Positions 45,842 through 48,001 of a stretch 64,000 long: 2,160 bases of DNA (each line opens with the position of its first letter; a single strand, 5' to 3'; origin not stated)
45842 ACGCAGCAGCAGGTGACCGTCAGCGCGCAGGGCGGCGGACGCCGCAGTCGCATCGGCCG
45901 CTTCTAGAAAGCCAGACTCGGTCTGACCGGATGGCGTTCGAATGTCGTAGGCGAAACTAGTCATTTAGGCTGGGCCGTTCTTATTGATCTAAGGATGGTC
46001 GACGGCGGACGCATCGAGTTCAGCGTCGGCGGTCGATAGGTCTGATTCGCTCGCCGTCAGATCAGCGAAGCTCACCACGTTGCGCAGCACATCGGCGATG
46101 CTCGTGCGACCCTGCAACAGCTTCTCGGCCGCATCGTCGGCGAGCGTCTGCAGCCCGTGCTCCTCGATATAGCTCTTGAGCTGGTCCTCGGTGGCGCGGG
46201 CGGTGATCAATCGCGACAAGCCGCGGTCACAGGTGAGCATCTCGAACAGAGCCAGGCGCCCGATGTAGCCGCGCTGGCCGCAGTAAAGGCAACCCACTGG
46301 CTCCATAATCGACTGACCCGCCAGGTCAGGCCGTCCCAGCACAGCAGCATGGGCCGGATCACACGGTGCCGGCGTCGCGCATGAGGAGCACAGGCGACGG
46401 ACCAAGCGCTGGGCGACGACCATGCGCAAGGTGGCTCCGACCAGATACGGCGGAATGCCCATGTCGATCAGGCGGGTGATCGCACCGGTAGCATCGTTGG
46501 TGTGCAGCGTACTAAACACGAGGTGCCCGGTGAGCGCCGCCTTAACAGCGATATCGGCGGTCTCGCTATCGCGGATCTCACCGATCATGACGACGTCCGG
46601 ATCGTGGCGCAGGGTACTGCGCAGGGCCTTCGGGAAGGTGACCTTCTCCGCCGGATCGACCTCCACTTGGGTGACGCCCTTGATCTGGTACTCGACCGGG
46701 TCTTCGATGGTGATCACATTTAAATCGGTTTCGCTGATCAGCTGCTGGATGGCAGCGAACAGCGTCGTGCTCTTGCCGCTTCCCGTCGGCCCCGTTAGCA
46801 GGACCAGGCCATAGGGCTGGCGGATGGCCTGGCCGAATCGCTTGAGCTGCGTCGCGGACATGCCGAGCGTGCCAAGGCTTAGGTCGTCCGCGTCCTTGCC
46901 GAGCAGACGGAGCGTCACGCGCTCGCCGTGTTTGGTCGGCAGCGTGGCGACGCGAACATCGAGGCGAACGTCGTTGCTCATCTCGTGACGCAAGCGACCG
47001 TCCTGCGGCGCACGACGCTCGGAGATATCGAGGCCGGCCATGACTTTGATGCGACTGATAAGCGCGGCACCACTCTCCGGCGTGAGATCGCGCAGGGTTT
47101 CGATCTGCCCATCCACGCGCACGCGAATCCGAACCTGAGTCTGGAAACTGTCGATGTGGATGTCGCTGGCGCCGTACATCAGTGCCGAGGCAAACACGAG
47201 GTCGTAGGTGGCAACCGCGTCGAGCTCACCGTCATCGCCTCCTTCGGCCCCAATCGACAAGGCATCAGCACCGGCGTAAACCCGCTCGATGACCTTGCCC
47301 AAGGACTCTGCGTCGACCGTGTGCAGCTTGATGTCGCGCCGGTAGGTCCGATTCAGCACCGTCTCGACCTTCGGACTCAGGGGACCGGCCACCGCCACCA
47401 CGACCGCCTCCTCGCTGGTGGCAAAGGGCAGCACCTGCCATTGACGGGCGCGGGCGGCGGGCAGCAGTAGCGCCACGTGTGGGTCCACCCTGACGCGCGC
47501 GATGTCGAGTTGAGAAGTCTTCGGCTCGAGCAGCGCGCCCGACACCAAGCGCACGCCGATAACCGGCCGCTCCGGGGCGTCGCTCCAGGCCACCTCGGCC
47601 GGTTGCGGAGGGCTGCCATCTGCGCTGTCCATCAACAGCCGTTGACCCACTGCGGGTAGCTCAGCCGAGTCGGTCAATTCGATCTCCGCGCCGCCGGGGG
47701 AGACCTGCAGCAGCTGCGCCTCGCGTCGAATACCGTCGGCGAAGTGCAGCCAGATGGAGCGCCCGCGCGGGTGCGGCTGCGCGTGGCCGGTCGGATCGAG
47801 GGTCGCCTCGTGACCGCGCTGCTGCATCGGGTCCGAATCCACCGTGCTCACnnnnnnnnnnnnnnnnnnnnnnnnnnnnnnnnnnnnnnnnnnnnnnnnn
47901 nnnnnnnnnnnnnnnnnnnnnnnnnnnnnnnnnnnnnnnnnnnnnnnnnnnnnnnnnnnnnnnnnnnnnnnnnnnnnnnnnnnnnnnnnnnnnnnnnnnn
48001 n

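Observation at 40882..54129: Compact 13-kb type IV filament operon combining T2SS-type pseudopilins with a PilT retraction ATPase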

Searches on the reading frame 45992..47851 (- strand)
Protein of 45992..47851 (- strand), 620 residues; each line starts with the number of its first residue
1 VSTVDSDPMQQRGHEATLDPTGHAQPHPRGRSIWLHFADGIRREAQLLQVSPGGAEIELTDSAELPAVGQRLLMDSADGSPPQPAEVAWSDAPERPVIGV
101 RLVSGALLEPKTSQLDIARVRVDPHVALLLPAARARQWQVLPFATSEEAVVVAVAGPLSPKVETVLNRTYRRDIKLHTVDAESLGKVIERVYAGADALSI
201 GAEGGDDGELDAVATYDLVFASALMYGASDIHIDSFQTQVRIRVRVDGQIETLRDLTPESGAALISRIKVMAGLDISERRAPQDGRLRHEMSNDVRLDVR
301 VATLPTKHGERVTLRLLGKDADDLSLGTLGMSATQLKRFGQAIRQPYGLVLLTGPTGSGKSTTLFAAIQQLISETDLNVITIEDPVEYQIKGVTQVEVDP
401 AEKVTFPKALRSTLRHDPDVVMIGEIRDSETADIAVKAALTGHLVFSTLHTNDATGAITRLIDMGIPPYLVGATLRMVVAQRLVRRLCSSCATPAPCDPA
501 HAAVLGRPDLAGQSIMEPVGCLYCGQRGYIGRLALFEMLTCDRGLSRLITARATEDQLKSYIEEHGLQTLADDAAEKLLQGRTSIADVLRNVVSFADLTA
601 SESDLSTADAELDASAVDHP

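Call 6: search_protein_families(library=pfam, proteins=[window:45992-47851:-], max_evalue=0.01)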
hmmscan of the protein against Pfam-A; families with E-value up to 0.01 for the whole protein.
window:45992-47851:- (620 aa): 8 families
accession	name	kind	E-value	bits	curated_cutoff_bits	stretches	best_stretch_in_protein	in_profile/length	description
PF00437.27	T2SSE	-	8.9e-121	403.4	24.9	1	217-590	13-370/370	Type II/IV secretion system protein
PF05157.20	MshEN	-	8.1e-11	42.2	23.1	1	115-197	6-89/90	MshEN domain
PF25199.1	nSTAND_NTPase5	-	2.1e-05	24.8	34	1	344-391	38-85/145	Novel STAND NTPase 5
PF13555.12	AAA_29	-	0.00026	21.1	27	1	347-373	22-48/61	P-loop containing region of AAA domain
PF13173.12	AAA_14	-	0.00046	20.6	27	1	349-440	4-85/129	AAA domain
PF13191.12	AAA_16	-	0.0021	19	32.6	1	341-375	17-51/167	AAA ATPase domain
PF13604.12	AAA_30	-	0.0028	17.8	27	1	331-380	2-50/191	AAA domain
PF13401.12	AAA_22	-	0.0043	17.8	27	0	347-386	5-43/130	AAA domain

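Call 7: search_protein_families(library=ncbifam, proteins=[window:45992-47851:-], max_evalue=0.01)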
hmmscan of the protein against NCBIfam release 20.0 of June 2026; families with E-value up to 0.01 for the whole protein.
window:45992-47851:- (620 aa): 20 families
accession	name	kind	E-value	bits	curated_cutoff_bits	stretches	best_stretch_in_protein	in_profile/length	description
TIGR02533.1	type_II_gspE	equivalog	2.9e-143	478.1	630.25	1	130-591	4-485/486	type II secretion system ATPase GspE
TIGR02538.1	type_IV_pilB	equivalog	3.8e-138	461.6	675.65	1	219-592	188-562/564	type IV-A pilus assembly ATPase PilB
NF007755.0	PRK10436.1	equivalog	4.6e-119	398.1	617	1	136-591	15-458/465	type II secretion system protein GspE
NF053534.1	T4PilAsmATPsTfpB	equivalog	4.5e-115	385.3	850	1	211-592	200-582/584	type IV pilus assembly ATPase TfpB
NF041000.1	ATPase_ComGA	equivalog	1.5e-77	260.2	300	1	220-485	4-266/267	competence type IV pilus ATPase ComGA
TIGR01420.1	pilT_fam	subfamily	1.1e-50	172.8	319.1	1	221-464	7-242/343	PilT/PilU family type 4a pilus ATPase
TIGR02525.1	plasmid_TraJ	equivalog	3e-26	92.3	368.3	1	312-468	120-275/372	plasmid transfer ATPase TraJ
TIGR02524.1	dot_icm_DotB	equivalog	2.4e-23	82.9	463.3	1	298-484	87-279/358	Dot/Icm type IV secretion system ATPase DotB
TIGR02782.1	TrbB_P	equivalog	1.6e-18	67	304.55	1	331-461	121-252/303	P-type conjugative transfer ATPase TrbB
NF010407.0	PRK13833.1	subfamily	1.5e-15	57.4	499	1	331-462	129-260/323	conjugal transfer protein TrbB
NF010469.0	PRK13894.1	subfamily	1.7e-15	57.2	508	1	331-462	134-265/320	conjugal transfer ATPase TrbB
NF058587.1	archaellum_moto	equivalog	4e-15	55.5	550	1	350-464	278-396/527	archaellum flagellar ATPase motor FlaI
TIGR02788.1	VirB11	equivalog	1.9e-14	53.4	249.95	1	341-465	139-266/308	P-type DNA transfer ATPase VirB11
TIGR03819.1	heli_sec_ATPase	hypoth_equivalog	2.5e-14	53.2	373.15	1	262-467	97-303/340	TadA family conjugal transfer-associated ATPase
NF053672.1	bindosome_BasE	exception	4.4e-09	35.6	1000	1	350-464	273-391/512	bindosome assembly system ATPase subunit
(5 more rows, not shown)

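Call 17: search_solved_structures(query=window:45992-47851:-, max_evalue=1e-10)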
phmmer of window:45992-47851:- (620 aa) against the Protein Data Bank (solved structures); distinct sequences matched with E-value up to 1e-10: 25.
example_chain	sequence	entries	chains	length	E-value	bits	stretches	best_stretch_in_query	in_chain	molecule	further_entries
4pht_A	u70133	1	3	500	1.4e-105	357.2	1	213-590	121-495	General secretory pathway protein E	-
6f8l_G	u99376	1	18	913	2.4e-104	353.1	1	122-596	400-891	Type IV pilus assembly protein PilF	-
1p9r_A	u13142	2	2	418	7.8e-104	351.4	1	213-591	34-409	General secretion pathway protein E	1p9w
4ksr_A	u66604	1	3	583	5.8e-103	348.6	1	214-591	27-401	Type II secretion system protein E, Hemolysin-coregulated protein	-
4kss_A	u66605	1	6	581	7.2e-103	348.3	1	214-591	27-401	Type II secretion system protein E, hemolysin-coregulated protein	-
3jc8_Ba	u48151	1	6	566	2.8e-101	343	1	198-592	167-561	Type IV-A pilus assembly ATPase PilB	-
6ejf_A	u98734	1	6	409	2e-99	336.9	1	219-596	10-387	Type IV pilus assembly protein PilF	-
5oiu_A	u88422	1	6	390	5.3e-99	335.5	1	219-592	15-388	Type IV pilus assembly protein PilF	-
5it5_F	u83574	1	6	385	6.4e-99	335.2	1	219-592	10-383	ATP binding motif-containing protein PilF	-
5zfr_A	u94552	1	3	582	3.1e-94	319.7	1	209-593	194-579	Type IV pilus biogenesis ATPase PilB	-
6olj_C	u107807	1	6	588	3.6e-93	316.2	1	210-593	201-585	Type IV pilus biogenesis ATPase PilB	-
5tsg_B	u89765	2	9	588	8.5e-93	315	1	210-593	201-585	Type IV pilus biogenesis ATPase PilB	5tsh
8dze_A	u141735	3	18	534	2.8e-40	141.6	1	218-600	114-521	BfpD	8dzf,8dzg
2ewv_A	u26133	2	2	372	7.5e-33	117.1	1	220-465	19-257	twitching motility protein PilT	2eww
2gsz_A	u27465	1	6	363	7.7e-33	117.1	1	221-465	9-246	twitching motility protein PilT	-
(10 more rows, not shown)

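Call 27: find_homologous_proteins(query=window:45992-47851:-, max_evalue=1e-50)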
Query window:45992-47851:- (620 aa): 7999 proteins with E <= 1e-50 among 8000 candidates; the best 120 are listed.
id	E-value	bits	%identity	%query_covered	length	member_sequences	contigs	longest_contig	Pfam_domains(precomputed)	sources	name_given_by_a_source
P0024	0.0e+0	1355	100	100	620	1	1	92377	PF05157.21,PF00437.27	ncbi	ncbi:MAG: GspE/PulE family protein [Pseudomonadota bacterium]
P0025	0.0e+0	1059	80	100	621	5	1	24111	PF05157.21,PF00437.27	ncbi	ncbi:MAG: GspE/PulE family protein [Pseudomonadota bacterium]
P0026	5.5e-264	895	75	87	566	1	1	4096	PF05157.21,PF00437.27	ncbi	ncbi:MAG: GspE/PulE family protein [Pseudomonadota bacterium]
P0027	5.9e-248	842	69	92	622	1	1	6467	PF05157.21,PF00437.27,PF25199.2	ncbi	ncbi:MAG: GspE/PulE family protein [Pseudomonadota bacterium]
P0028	5.8e-247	839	68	92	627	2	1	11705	PF07238.20,PF05157.21,PF00437.27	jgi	jgi:type II secretory ATPase GspE/PulE/Tfp pilus assembly ATPase PilB-like protein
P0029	1.5e-244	831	67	95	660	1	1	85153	PF07238.20,PF05157.21,PF00437.27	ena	-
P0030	6.3e-244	829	65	95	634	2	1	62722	PF07238.20,PF05157.21,PF00437.27,PF25199.2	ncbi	ncbi:MAG: ATPase, T2SS/T4P/T4SS family [Planctomycetota bacterium]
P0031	3.1e-243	827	67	92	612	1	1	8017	PF07238.20,PF05157.21,PF00437.27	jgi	jgi:type II secretory ATPase GspE/PulE/Tfp pilus assembly ATPase PilB-like protein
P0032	4.3e-243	826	67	91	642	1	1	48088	PF07238.20,PF05157.21,PF00437.27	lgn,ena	-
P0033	4.5e-241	820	67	91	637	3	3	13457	PF07238.20,PF05157.21,PF00437.27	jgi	-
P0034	2.3e-240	817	62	98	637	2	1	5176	PF07238.20,PF05157.21,PF00437.27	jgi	jgi:general secretion pathway protein E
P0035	2.5e-239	814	65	92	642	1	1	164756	PF07238.20,PF05157.21,PF00437.27,PF25199.2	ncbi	ncbi:MAG: ATPase, T2SS/T4P/T4SS family [Planctomycetota bacterium]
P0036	5.5e-239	813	64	95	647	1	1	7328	PF07238.20,PF05157.21,PF00437.27,PF25199.2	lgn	-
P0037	3.9e-238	810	65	93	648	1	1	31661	PF07238.20,PF05157.21,PF00437.27,PF25199.2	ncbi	ncbi:MAG: ATPase, T2SS/T4P/T4SS family [Planctomycetota bacterium]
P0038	2.1e-237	807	64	91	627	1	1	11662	PF07238.20,PF05157.21,PF00437.27,PF25199.2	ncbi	ncbi:MAG: ATPase, T2SS/T4P/T4SS family [Planctomycetota bacterium]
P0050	5.6e-182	624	56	89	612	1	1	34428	PF05157.21,PF00437.27,PF13555.13,PF25199.2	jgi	-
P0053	2.7e-174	599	60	78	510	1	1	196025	PF05157.21,PF00437.27,PF13555.13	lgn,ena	-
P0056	1.4e-168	580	53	89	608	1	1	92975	PF07238.20,PF05157.21,PF00437.27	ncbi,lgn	-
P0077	7.3e-142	492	46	90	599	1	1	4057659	PF07238.20,PF05157.21,PF00437.27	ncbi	ncbi:ATPase, T2SS/T4P/T4SS family [Methylocaldum sp. MU1018]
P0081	8.9e-142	492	46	90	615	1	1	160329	PF07238.20,PF05157.21,PF00437.27,PF13555.13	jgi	jgi:type II secretory ATPase GspE/PulE/Tfp pilus assembly ATPase PilB-like protein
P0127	6.8e-139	482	50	78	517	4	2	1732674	PF05157.21,PF00437.27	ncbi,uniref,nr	ncbi:GspE/PulE family protein [Roseiconus lacunae]|uniref:GspE/PulE family protein n=1 Tax=Roseiconu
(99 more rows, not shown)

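Call 28: find_encoding_contigs(protein=P0077, flank=10000, max_places=1)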
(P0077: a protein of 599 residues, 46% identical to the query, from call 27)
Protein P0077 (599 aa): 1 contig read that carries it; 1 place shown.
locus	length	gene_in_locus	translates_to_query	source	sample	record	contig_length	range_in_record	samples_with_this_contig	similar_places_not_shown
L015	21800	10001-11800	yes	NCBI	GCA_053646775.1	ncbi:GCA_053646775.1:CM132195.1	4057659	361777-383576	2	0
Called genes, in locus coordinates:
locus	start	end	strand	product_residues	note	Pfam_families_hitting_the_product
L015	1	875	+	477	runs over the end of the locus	PF00361:Proton_antipo_M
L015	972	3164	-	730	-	PF07715:Plug, PF00593:TonB_dep_Rec_b-barrel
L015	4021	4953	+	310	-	-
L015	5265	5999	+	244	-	-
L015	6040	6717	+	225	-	-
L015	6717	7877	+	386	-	-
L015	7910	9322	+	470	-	-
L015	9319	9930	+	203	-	-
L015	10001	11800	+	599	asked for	PF07238:PilZ (weak), PF05157:MshEN, PF00437:T2SSE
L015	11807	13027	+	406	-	PF28597:T2SSF_N, PF00482:T2SSF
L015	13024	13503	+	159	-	-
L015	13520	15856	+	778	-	PF00263:Secretin, PF11920:DUF3438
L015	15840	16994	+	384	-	PF03797:Autotransporter (weak), PF17251:Pom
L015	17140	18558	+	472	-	PF00289:Biotin_carb_N, PF02786:CPSase_L_D2, PF02222:ATP-grasp (weak), PF07478:Dala_Dala_lig_C, PF02785:Biotin_carb_C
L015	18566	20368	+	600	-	PF00682:HMGL-like, PF02436:PYC_OADA, PF00364:Biotin_lipoyl, PF25917:BSH_RND (weak)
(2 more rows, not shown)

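Call 29: find_encoding_contigs(protein=P0056, flank=10000, max_places=1)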
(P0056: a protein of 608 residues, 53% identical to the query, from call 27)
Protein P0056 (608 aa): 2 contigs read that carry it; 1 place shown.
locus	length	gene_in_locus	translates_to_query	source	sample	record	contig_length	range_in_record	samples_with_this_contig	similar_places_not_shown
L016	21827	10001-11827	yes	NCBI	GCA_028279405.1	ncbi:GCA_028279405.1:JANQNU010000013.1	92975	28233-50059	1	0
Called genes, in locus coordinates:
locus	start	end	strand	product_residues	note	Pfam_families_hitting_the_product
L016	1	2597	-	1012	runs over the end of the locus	PF01636:APH (faint), PF00069:Pkinase, PF07714:PK_Tyr_Ser-Thr, PF03109:ABC1, PF17874:TPR_MalT (weak), PF13424:TPR_12, PF13374:TPR_10, PF13424:TPR_12 (weak), +5 more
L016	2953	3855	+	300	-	-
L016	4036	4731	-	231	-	PF01325:Fe_dep_repress, PF02742:Fe_dep_repr_C, PF04023:FeoA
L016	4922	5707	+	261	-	-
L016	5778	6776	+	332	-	-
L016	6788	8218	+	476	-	-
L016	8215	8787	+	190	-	-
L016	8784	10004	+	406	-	PF00437:T2SSE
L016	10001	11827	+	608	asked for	PF07238:PilZ (weak), PF05157:MshEN, PF00437:T2SSE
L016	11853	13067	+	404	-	PF28597:T2SSF_N, PF00482:T2SSF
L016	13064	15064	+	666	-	PF03958:Secretin_N (faint), PF00263:Secretin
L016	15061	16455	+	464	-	-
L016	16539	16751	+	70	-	-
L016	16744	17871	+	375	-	-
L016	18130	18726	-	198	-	PF00440:TetR_N, PF16925:TetR_C_13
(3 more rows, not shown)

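Call 30: find_encoding_contigs(protein=P0053, flank=10000, max_places=1)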
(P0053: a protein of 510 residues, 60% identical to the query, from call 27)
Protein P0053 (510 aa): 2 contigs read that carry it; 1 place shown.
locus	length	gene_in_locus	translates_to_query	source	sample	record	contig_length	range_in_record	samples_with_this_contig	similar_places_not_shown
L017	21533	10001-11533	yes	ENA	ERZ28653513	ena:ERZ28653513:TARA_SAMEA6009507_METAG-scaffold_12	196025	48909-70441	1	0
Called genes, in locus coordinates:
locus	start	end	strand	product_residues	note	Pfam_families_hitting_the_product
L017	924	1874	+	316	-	-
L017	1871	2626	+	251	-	-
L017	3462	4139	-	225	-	PF01325:Fe_dep_repress, PF02742:Fe_dep_repr_C, PF04023:FeoA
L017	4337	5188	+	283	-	-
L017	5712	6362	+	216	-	-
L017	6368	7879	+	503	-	-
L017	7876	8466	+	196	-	-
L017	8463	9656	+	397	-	PF00437:T2SSE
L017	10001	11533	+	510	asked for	PF05157:MshEN, PF13555:AAA_29 (faint), PF00437:T2SSE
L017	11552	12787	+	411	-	PF28597:T2SSF_N, PF00482:T2SSF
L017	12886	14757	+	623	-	PF00263:Secretin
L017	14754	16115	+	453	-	-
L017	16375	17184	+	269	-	PF04072:LCM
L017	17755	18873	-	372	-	-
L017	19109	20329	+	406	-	-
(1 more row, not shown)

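Call 78: find_encoding_contigs(protein=P0127, flank=10000, max_places=1)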
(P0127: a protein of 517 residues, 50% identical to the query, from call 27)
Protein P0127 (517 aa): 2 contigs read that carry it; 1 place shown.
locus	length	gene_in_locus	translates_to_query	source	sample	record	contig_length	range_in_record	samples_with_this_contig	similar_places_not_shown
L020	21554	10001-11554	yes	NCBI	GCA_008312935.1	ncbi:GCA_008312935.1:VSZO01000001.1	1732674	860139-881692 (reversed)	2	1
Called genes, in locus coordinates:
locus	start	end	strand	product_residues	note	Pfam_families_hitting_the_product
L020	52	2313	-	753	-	PF03958:Secretin_N (faint), PF00263:Secretin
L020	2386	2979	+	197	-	PF01325:Fe_dep_repress, PF12802:MarR_2 (weak), PF13545:HTH_Crp_2 (faint), PF02742:Fe_dep_repr_C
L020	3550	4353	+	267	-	-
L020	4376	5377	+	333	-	-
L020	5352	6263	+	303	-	-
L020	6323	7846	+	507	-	-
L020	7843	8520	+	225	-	-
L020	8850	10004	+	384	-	PF00437:T2SSE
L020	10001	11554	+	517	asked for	PF05157:MshEN, PF00437:T2SSE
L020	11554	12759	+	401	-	PF28597:T2SSF_N, PF00482:T2SSF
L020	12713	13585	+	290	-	-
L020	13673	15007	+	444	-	PF03983:SHD1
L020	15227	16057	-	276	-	PF02567:PhzC-PhzF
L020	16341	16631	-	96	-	-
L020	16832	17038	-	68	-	-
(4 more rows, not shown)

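Call 79: find_encoding_contigs(protein=P0081, flank=10000, max_places=1)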
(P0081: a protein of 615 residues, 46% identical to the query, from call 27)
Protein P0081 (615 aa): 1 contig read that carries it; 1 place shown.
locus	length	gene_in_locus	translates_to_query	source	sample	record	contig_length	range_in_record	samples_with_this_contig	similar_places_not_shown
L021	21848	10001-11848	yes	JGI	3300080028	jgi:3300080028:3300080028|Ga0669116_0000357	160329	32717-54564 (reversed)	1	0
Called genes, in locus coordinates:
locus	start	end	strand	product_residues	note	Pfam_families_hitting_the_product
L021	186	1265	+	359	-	PF03054:tRNA_Me_trans, PF20259:tRNA_Me_trans_M, PF20258:tRNA_Me_trans_C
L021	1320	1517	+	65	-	-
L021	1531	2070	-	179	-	PF10604:Polyketide_cyc2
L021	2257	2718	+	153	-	-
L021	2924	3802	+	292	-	-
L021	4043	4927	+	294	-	-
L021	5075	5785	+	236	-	-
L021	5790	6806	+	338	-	PF07963:N_methyl (weak)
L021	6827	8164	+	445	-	-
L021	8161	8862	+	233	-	-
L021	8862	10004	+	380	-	PF00437:T2SSE, PF13191:AAA_16 (faint)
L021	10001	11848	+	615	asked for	PF07238:PilZ, PF05157:MshEN, PF00437:T2SSE, PF13555:AAA_29 (faint)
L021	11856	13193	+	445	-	PF28597:T2SSF_N, PF00482:T2SSF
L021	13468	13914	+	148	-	-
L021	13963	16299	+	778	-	-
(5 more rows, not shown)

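Call 100: search_protein_families(library=ncbifam, proteins=[P0030, P0050, P0056, P0127, P0077], max_evalue=1e-90)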
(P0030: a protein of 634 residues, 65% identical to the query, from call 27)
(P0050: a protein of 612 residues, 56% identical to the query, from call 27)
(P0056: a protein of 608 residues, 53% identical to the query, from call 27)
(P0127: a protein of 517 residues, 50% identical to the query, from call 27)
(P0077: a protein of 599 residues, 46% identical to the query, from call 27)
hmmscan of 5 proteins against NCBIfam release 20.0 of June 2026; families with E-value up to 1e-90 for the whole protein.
P0030 (634 aa): 4 families
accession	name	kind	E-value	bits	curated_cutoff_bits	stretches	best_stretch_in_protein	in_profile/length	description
TIGR02533.1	type_II_gspE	equivalog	1.2e-143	479.3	630.25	1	131-601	3-485/486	type II secretion system ATPase GspE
TIGR02538.1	type_IV_pilB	equivalog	1.5e-138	462.9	675.65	1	115-602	57-562/564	type IV-A pilus assembly ATPase PilB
NF007755.0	PRK10436.1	equivalog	1.7e-121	406.2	617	1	138-601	15-458/465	type II secretion system protein GspE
NF053534.1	T4PilAsmATPsTfpB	equivalog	2.3e-119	399.4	850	1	115-602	79-582/584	type IV pilus assembly ATPase TfpB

P0050 (612 aa): 4 families
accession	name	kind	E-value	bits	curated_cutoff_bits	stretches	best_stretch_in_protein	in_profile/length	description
TIGR02533.1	type_II_gspE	equivalog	1e-145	486.2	630.25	1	131-607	4-485/486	type II secretion system ATPase GspE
TIGR02538.1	type_IV_pilB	equivalog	1.7e-143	479.2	675.65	1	115-607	58-561/564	type IV-A pilus assembly ATPase PilB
NF007755.0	PRK10436.1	equivalog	6.4e-120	400.9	617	1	221-608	77-459/465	type II secretion system protein GspE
NF053534.1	T4PilAsmATPsTfpB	equivalog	5.2e-115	385.1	850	1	113-608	78-582/584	type IV pilus assembly ATPase TfpB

P0056 (608 aa): 4 families
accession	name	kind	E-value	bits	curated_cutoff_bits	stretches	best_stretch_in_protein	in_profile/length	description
TIGR02533.1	type_II_gspE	equivalog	8.6e-139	463.3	630.25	1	129-604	7-485/486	type II secretion system ATPase GspE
TIGR02538.1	type_IV_pilB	equivalog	3.7e-130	435.2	675.65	1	108-604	56-561/564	type IV-A pilus assembly ATPase PilB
NF007755.0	PRK10436.1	equivalog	3.9e-117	391.8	617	1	133-603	16-457/465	type II secretion system protein GspE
NF053534.1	T4PilAsmATPsTfpB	equivalog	2.8e-102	343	850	1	114-605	84-582/584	type IV pilus assembly ATPase TfpB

P0127 (517 aa): 4 families
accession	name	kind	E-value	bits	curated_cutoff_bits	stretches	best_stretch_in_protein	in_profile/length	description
TIGR02533.1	type_II_gspE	equivalog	2.8e-143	478.1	630.25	1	46-512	3-484/486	type II secretion system ATPase GspE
TIGR02538.1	type_IV_pilB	equivalog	7.3e-136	454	675.65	1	30-513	57-561/564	type IV-A pilus assembly ATPase PilB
NF007755.0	PRK10436.1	equivalog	5.3e-118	394.6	617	1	121-512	73-457/465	type II secretion system protein GspE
NF053534.1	T4PilAsmATPsTfpB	equivalog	2.4e-110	369.7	850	1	51-514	101-582/584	type IV pilus assembly ATPase TfpB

P0077 (599 aa): 4 families
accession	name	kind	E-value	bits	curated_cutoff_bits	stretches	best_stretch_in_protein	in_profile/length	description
TIGR02533.1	type_II_gspE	equivalog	6.5e-141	470.3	630.25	1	133-595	3-485/486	type II secretion system ATPase GspE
TIGR02538.1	type_IV_pilB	equivalog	1.1e-137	460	675.65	1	221-595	187-561/564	type IV-A pilus assembly ATPase PilB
NF007755.0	PRK10436.1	equivalog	1.4e-121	406.5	617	1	199-595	69-458/465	type II secretion system protein GspE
NF053534.1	T4PilAsmATPsTfpB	equivalog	3.1e-115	385.8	850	1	213-595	199-581/584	type IV pilus assembly ATPase TfpB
